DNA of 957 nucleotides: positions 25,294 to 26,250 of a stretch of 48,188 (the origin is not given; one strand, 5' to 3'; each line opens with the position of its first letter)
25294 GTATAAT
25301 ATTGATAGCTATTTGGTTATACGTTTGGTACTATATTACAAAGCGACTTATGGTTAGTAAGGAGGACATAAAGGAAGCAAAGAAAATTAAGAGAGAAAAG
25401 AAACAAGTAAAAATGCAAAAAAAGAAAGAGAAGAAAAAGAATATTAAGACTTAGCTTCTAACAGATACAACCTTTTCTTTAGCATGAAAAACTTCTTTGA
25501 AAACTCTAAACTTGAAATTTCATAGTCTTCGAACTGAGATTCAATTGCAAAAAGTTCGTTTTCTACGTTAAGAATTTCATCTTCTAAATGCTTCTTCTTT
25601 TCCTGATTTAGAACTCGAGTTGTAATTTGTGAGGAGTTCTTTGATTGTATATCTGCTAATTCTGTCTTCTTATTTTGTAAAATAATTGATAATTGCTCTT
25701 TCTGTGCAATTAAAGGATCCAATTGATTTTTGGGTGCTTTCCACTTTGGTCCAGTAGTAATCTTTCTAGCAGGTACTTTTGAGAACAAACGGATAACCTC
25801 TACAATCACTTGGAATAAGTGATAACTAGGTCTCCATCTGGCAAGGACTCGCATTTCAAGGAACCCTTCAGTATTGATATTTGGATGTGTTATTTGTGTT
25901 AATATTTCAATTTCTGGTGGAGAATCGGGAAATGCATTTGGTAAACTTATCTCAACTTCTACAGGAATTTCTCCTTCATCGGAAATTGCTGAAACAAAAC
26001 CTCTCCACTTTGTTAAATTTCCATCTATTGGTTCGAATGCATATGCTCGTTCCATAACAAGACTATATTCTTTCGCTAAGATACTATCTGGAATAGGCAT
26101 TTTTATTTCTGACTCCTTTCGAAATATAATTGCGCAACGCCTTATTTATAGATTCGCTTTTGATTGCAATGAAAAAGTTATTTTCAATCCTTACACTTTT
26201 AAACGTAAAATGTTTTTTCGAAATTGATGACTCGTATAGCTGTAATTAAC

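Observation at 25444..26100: Compact TSG101/Vps23-like protein encoded away from any ESCRT cluster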

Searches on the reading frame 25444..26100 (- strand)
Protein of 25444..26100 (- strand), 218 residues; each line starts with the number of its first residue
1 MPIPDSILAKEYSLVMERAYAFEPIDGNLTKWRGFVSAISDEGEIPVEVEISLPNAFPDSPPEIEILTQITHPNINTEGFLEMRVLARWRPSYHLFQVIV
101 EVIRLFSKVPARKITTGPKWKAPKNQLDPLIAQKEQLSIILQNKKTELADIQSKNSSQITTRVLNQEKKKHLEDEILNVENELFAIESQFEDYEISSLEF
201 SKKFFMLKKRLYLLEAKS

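Call 3: search_protein_families(library=pfam, proteins=[window:25444-26100:-], max_evalue=10)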
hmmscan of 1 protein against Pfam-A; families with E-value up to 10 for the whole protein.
window:25444-26100:- (218 aa): 3 families
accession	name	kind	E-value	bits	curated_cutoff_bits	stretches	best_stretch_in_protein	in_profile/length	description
PF00179.31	UQ_con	-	2.6e-14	53.5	27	1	28-108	26-110/140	Ubiquitin-conjugating enzyme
PF05743.18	UEV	-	0.00088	19.6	27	1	34-108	37-117/121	UEV domain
PF05773.27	RWD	-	0.0079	16.8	22.8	1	41-70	45-74/112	RWD domain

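Call 4: search_solved_structures(query=window:25444-26100:-, max_evalue=10, show_alignments=3)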
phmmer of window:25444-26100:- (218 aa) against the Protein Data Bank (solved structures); distinct sequences matched with E-value up to 10: 279 (the best 60 are shown).
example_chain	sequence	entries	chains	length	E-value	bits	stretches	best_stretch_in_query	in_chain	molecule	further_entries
6n13_C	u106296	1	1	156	3.5e-08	36.6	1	25-107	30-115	Ubiquitin-conjugating enzyme E2 L3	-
6cp2_B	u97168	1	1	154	3.5e-08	36.6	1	25-107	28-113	Ubiquitin-conjugating enzyme E2 L3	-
5udh_C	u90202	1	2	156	3.6e-08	36.5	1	25-107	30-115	Ubiquitin-conjugating enzyme E2 L3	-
8eaz_C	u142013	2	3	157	3.7e-08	36.5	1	25-107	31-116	Ubiquitin-conjugating enzyme E2 L3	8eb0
6djw_C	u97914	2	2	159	3.8e-08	36.5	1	25-107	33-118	Ubiquitin-conjugating enzyme E2 L3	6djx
5tte_E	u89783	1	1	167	4.4e-08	36.3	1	25-107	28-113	Ubiquitin-conjugating enzyme E2 L3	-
9sdy_G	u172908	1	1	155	1.4e-07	34.6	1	25-107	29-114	L3A2-1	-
9sdx_G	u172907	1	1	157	1.4e-07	34.6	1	25-107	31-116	L3A2-1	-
7b5l_D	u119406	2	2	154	1.5e-07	34.5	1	25-107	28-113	Ubiquitin-conjugating enzyme E2 L3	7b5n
4q5e_C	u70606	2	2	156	1.6e-07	34.5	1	25-107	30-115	Ubiquitin-conjugating enzyme E2 L3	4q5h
1c4z_D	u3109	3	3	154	1.6e-07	34.5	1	25-107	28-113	UBIQUITIN CONJUGATING ENZYME E2 | UBIQUITIN-CONJUGATING ENZYME E12-18 KDA UBCH7 | Ubiquitin-conjugating enzyme E2 L3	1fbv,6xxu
3sqv_C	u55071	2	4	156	1.6e-07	34.4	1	25-107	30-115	Ubiquitin-conjugating enzyme E2 L3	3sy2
7v8f_A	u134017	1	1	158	1.7e-07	34.4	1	25-107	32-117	Ubiquitin-conjugating enzyme E2 L3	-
5hpt_C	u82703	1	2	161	1.8e-07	34.3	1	25-107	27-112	Ubiquitin-conjugating enzyme E2 L3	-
7oik_B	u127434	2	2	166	1.8e-07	34.2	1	25-107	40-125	Ubiquitin-conjugating enzyme E2 L3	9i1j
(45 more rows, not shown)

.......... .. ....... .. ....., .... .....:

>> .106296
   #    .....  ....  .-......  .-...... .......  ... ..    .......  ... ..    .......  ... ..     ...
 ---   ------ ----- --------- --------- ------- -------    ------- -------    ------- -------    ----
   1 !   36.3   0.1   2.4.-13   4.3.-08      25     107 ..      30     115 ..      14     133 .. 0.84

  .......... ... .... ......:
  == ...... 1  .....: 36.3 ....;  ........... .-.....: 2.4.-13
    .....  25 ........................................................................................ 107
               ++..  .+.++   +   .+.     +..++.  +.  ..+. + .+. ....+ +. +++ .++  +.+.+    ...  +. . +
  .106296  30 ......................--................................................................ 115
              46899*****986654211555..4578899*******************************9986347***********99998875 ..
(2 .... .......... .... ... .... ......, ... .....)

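Call 6: find_homologous_proteins(query=window:25444-26100:-, max_evalue=0.001)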
Query window:25444-26100:- (218 aa): 37 proteins with E <= 0.001 among 175 candidates.
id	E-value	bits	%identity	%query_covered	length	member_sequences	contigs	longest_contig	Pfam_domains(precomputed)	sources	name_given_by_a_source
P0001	1.8e-128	444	94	100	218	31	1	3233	PF00179.32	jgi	jgi:ubiquitin-protein ligase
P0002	3.3e-120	417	88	100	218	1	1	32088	PF00179.32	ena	-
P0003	7.2e-96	338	71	100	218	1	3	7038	PF00179.32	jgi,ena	-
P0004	2.4e-93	329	69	100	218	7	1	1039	PF00179.32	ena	-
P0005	1.1e-92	327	68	100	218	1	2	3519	PF00179.32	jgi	jgi:ubiquitin-protein ligase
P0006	3.7e-92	326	68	100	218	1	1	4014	PF00179.32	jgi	jgi:ubiquitin-protein ligase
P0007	4.0e-92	325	72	100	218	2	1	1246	PF00179.32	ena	-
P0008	1.8e-91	323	71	100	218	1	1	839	PF00179.32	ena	-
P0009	2.0e-91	323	69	100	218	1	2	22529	PF00179.32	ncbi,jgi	ncbi:MAG: ubiquitin-conjugating enzyme E2 variant [Candidatus Heimdallarchaeaceae archaeon]|jgi:ubiq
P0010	1.4e-90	320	67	100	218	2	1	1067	PF00179.32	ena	-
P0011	2.6e-90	320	67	100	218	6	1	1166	PF00179.32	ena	-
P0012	3.5e-88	313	66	100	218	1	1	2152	PF05743.19,PF00179.32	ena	-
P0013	6.8e-88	312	68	100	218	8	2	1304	PF00179.32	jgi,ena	-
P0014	7.6e-88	311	66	100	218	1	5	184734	PF00179.32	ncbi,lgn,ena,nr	ncbi:MAG: hypothetical protein KAS63_07075 [Candidatus Heimdallarchaeota archaeon]|nr:hypothetical p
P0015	1.2e-87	311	67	100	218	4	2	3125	PF05743.19,PF00179.32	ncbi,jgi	ncbi:MAG: ubiquitin-conjugating enzyme E2 [Candidatus Heimdallarchaeaceae archaeon]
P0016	1.7e-87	310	67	100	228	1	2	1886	PF05743.19,PF00179.32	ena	-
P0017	6.5e-87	308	67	100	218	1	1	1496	PF00179.32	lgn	-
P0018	1.9e-86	307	66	100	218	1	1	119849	PF05743.19,PF00179.32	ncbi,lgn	-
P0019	6.8e-86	305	66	100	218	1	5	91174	PF00179.32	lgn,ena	-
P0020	2.8e-85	303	65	100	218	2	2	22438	PF00179.32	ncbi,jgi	ncbi:MAG: ubiquitin-conjugating enzyme E2 variant [Candidatus Heimdallarchaeaceae archaeon]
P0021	3.1e-85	303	66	100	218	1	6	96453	PF00179.32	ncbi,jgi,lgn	-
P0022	3.9e-85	303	65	100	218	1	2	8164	PF00179.32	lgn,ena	-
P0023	6.7e-85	302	66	100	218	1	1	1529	PF00179.32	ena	-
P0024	7.0e-85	302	65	100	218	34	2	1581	PF05743.19,PF00179.32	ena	-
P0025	1.2e-84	301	66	100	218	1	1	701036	PF00179.32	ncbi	-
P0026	1.4e-84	301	65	100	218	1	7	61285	PF00179.32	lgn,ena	-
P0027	1.4e-83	298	64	100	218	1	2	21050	PF00179.32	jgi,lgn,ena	-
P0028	1.6e-83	297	64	100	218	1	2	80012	PF00179.32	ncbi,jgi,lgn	-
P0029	3.3e-70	254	54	100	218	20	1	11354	PF05743.19,PF00179.32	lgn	-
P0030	6.3e-67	243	52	100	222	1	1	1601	PF00179.32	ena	-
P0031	4.1e-65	237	51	94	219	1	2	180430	PF05743.19,PF00179.32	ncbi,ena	ncbi:MAG: ubiquitin-conjugating enzyme E2 variant [Candidatus Heimdallarchaeaceae archaeon]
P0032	4.3e-65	237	53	100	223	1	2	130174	PF05743.19,PF00179.32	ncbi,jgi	ncbi:MAG: ubiquitin-conjugating enzyme E2 variant [Candidatus Heimdallarchaeaceae archaeon]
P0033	5.2e-64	234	54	100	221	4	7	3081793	PF05743.19,PF00179.32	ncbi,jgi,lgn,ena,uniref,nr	ncbi:MAG: hypothetical protein K9W45_07335 [Candidatus Heimdallarchaeum aukensis]|uniref:UBC core do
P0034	1.3e-63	232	64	80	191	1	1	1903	PF00179.32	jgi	-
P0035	2.3e-61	225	49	100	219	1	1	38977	PF05743.19,PF00179.32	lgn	-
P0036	6.5e-61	224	65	79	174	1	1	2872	PF00179.32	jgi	jgi:hypothetical protein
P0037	1.7e-43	167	64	55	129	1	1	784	PF00179.32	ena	-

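Call 10: search_solved_structures(query=A1, max_evalue=10, show_alignments=0)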
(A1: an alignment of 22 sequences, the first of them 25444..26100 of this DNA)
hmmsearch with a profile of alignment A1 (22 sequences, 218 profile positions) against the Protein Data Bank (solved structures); distinct sequences matched with E-value up to 10: 321 (the best 60 are shown).
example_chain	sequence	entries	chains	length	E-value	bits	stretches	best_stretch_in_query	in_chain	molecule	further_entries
8btl_C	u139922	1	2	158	2.3e-09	40.4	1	24-111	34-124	Ubiquitin conjugating enzyme E2 A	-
1jas_A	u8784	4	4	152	3e-09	40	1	24-111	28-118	UBIQUITIN-CONJUGATING ENZYME E2-17 KDA | UBIQUITIN-CONJUGATING ENZYME E2 B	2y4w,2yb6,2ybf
4r62_A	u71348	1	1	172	5.9e-09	39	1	28-114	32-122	Ubiquitin-conjugating enzyme E2 2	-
8iej_R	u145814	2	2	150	6.6e-09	38.9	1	24-111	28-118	Ubiquitin-conjugating enzyme E2 A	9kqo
1z3d_A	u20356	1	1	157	6.7e-09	38.9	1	24-109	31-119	Ubiquitin-conjugating enzyme E2 1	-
6cyo_A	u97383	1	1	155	6.9e-09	38.8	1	24-111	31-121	Ubiquitin-conjugating enzyme E2 A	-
1q34_A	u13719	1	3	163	7.2e-09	38.7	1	24-109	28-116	Ubiquitin-conjugating enzyme E2-21.5 kDa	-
6n13_C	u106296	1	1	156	7.4e-09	38.7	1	22-106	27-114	Ubiquitin-conjugating enzyme E2 L3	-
6cp2_B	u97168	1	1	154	7.7e-09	38.7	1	22-107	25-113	Ubiquitin-conjugating enzyme E2 L3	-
6cyr_A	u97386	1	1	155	7.7e-09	38.6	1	24-111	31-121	Ubiquitin-conjugating enzyme E2 A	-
5udh_C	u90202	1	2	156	7.9e-09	38.6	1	22-107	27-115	Ubiquitin-conjugating enzyme E2 L3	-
8eaz_C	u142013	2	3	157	8.1e-09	38.6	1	22-107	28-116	Ubiquitin-conjugating enzyme E2 L3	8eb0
6djw_C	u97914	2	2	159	8.3e-09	38.5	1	22-106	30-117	Ubiquitin-conjugating enzyme E2 L3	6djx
5tte_E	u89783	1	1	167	8.8e-09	38.5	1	22-107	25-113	Ubiquitin-conjugating enzyme E2 L3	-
9n1f_C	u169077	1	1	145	9.6e-09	38.3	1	25-107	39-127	Ubiquitin-conjugating enzyme E2 variant 2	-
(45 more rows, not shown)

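Call 18: list_cluster_members(proteins=[P0009, P0014, P0015, P0018, P0020, P0025, P0028, P0031, P0032, P0033])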
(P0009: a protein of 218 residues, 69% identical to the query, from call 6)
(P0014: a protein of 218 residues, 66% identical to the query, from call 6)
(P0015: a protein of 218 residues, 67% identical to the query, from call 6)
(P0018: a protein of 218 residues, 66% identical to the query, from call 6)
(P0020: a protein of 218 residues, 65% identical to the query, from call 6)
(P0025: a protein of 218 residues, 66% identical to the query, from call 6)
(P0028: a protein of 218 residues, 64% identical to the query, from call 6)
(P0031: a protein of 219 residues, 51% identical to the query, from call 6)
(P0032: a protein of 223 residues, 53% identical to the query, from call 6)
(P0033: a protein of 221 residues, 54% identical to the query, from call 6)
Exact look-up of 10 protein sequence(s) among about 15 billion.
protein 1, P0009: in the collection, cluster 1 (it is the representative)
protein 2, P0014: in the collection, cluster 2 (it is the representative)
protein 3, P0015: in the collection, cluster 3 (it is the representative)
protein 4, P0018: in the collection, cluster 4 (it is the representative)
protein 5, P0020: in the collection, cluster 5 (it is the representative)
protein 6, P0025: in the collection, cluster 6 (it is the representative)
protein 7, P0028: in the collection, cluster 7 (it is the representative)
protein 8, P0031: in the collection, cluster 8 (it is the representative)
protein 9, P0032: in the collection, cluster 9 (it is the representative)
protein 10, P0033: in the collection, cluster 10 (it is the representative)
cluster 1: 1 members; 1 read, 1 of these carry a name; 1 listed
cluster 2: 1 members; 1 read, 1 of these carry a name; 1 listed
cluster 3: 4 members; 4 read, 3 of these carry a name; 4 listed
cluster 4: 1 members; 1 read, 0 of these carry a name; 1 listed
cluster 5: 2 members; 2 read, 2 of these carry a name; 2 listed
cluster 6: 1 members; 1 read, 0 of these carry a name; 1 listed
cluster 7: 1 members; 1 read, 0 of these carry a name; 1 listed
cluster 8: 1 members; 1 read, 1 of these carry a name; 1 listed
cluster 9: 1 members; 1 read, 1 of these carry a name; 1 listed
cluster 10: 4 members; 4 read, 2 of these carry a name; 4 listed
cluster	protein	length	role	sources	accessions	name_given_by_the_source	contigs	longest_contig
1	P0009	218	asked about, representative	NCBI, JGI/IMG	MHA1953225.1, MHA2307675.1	MAG: ubiquitin-conjugating enzyme E2 variant [Candidatus Heimdallarchaeaceae archaeon] | ubiquitin-protein ligase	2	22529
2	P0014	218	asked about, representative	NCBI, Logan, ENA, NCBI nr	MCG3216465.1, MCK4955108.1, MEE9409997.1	MAG: hypothetical protein KAS63_07075 [Candidatus Heimdallarchaeota archaeon] | hypothetical protein [Candidatus Heimdallarchaeota archaeon]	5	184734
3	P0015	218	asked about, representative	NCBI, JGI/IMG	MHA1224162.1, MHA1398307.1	MAG: ubiquitin-conjugating enzyme E2 [Candidatus Heimdallarchaeaceae archaeon]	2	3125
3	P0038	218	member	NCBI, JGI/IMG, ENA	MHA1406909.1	MAG: ubiquitin-conjugating enzyme E2 [Candidatus Heimdallarchaeaceae archaeon]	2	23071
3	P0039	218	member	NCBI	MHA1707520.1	MAG: ubiquitin-conjugating enzyme E2 [Candidatus Heimdallarchaeaceae archaeon]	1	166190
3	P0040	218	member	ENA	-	-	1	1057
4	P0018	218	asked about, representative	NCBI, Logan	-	-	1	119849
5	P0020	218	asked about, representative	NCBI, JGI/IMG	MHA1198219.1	MAG: ubiquitin-conjugating enzyme E2 variant [Candidatus Heimdallarchaeaceae archaeon]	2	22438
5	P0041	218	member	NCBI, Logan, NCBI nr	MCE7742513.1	MAG: hypothetical protein GOP50_08620 [Candidatus Heimdallarchaeota archaeon] | hypothetical protein [Candidatus Heimdallarchaeota archaeon]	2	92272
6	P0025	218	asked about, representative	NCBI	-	-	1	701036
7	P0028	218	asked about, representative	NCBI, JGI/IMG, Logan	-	-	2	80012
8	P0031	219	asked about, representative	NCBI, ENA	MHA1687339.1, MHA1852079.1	MAG: ubiquitin-conjugating enzyme E2 variant [Candidatus Heimdallarchaeaceae archaeon]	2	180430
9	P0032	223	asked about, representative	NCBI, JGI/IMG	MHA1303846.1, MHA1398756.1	MAG: ubiquitin-conjugating enzyme E2 variant [Candidatus Heimdallarchaeaceae archaeon]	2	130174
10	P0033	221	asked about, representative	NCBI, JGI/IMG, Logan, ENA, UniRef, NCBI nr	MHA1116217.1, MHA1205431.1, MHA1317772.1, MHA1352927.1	MAG: hypothetical protein K9W45_07335 [Candidatus Heimdallarchaeum aukensis] | UBC core domain-containing protein n=1 Tax=Candidatus Heimdallarchaeum aukensis ...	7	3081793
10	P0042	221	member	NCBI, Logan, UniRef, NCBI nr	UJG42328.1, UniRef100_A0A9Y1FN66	MAG: hypothetical protein K9W46_07915 [Candidatus Heimdallarchaeum endolithica] | UBC core domain-containing protein n=1 Tax=Candidatus Heimdallarchaeum endolithica ...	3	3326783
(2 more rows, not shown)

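Call 27: find_encoding_contigs(protein=P0033, flank=10000, max_places=3)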
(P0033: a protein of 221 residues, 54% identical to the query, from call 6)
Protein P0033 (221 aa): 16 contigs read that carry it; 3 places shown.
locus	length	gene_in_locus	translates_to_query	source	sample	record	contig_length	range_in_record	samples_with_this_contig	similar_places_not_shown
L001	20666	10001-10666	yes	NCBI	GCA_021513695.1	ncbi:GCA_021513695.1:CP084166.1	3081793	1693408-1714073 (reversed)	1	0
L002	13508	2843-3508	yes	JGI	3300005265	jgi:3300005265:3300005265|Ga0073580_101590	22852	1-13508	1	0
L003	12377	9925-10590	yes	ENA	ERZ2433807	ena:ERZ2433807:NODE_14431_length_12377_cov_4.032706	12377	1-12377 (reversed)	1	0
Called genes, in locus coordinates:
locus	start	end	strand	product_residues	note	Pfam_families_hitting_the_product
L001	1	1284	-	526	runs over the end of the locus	PF23381:Beta-prop_IFT122_1st, PF24805:EIF3I (weak), PF24807:WD40_CDC20-Fz (weak), PF24814:WD40_Prp19, PF25172:Beta-prop_WDR3_2nd, PF25173:Beta-prop_WDR3_1st, PF25175:Beta-prop_WDR5, PF25174:Beta-prop_THOC3, +17 more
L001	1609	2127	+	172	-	PF01399:PCI (faint)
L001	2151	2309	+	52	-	-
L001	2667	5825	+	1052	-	PF00133:tRNA-synt_1, PF01406:tRNA-synt_1e (faint), PF09334:tRNA-synt_1g, PF08264:Anticodon_1, PF19302:DUF5915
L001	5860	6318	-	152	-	PF01877:RNA_binding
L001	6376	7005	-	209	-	PF00827:Ribosomal_L15e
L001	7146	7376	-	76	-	-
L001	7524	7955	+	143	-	PF01980:TrmO_N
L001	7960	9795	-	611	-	PF04068:Fer4_RLI, PF14697:Fer4_21 (weak), PF00037:Fer4 (weak), PF13555:AAA_29 (faint), PF00005:ABC_tran, PF02463:SMC_N (faint), PF03215:Rad17 (faint), PF00005:ABC_tran, +5 more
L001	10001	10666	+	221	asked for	PF00179:UQ_con, PF05743:UEV (weak)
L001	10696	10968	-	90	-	-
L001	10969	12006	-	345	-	PF00953:Glycos_transf_4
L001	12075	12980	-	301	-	-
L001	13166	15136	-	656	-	PF16254:DUF4910, PF04389:Peptidase_M28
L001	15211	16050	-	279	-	PF01149:Fapy_DNA_glyco, PF06831:H2TH, PF21025:Fapy_DNA_glyco_C (faint)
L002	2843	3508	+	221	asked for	PF00179:UQ_con, PF05743:UEV (weak)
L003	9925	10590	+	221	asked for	PF00179:UQ_con, PF05743:UEV (weak)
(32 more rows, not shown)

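Call 28: find_encoding_contigs(protein=P0025, flank=10000, max_places=2)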
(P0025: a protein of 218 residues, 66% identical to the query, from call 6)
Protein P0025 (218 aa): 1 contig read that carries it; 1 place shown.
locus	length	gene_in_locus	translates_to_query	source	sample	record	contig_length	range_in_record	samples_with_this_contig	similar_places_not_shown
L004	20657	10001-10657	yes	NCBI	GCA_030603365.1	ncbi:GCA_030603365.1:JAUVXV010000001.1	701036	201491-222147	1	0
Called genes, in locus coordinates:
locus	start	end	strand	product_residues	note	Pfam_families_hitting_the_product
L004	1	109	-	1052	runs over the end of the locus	PF00133:tRNA-synt_1, PF01406:tRNA-synt_1e (faint), PF09334:tRNA-synt_1g, PF08264:Anticodon_1, PF19302:DUF5915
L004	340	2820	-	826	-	-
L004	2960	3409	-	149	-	PF01877:RNA_binding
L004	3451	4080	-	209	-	PF00827:Ribosomal_L15e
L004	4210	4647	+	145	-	-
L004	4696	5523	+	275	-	PF04055:Radical_SAM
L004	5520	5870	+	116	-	PF12836:HHH_3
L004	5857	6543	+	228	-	PF13566:DUF4130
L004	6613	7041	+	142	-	PF01980:TrmO_N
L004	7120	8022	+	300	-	PF00106:adh_short, PF02719:Polysacc_synt_2 (weak), PF08659:KR, PF13561:adh_short_C2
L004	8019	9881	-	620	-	PF04068:Fer4_RLI (weak), PF00004:AAA (faint), PF00005:ABC_tran, PF02463:SMC_N, PF13175:AAA_15 (faint), PF13555:AAA_29 (faint), PF13304:AAA_21 (faint), PF00005:ABC_tran, +1 more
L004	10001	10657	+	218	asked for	PF00179:UQ_con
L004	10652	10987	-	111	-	-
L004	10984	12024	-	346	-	PF00953:Glycos_transf_4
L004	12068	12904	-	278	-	-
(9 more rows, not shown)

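Call 29: predict_structure(alignment_id=A1)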
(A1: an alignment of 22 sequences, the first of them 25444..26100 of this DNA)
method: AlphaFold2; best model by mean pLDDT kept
length: 218 residues; sequences in the alignment: 22
mean_pLDDT: 82.5   pTM: 0.48
mean pLDDT of the five models: 82.5, 81.2, 80.4, 79.0, 78.0
residues with pLDDT >= 90: 48; 70-90: 140; 50-70: 26; < 50: 4
segments of 3 or more residues with pLDDT < 50: none
pLDDT, mean of each block of 10 residues (from residue 1): 83 85 88 90 87 90 89 84 80 89 86 60 61 82 82 57 77 89 91 89 92 85
secondary structure, 60 per line:
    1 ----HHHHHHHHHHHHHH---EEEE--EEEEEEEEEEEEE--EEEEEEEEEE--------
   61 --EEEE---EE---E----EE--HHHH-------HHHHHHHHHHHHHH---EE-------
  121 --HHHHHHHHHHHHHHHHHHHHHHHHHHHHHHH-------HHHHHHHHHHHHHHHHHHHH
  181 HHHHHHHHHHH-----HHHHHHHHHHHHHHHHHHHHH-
elements in order: H5-18 E22-25 E28-40 E43-52 E63-66 H84-87 H95-108 H123-153 H161-191 H197-217
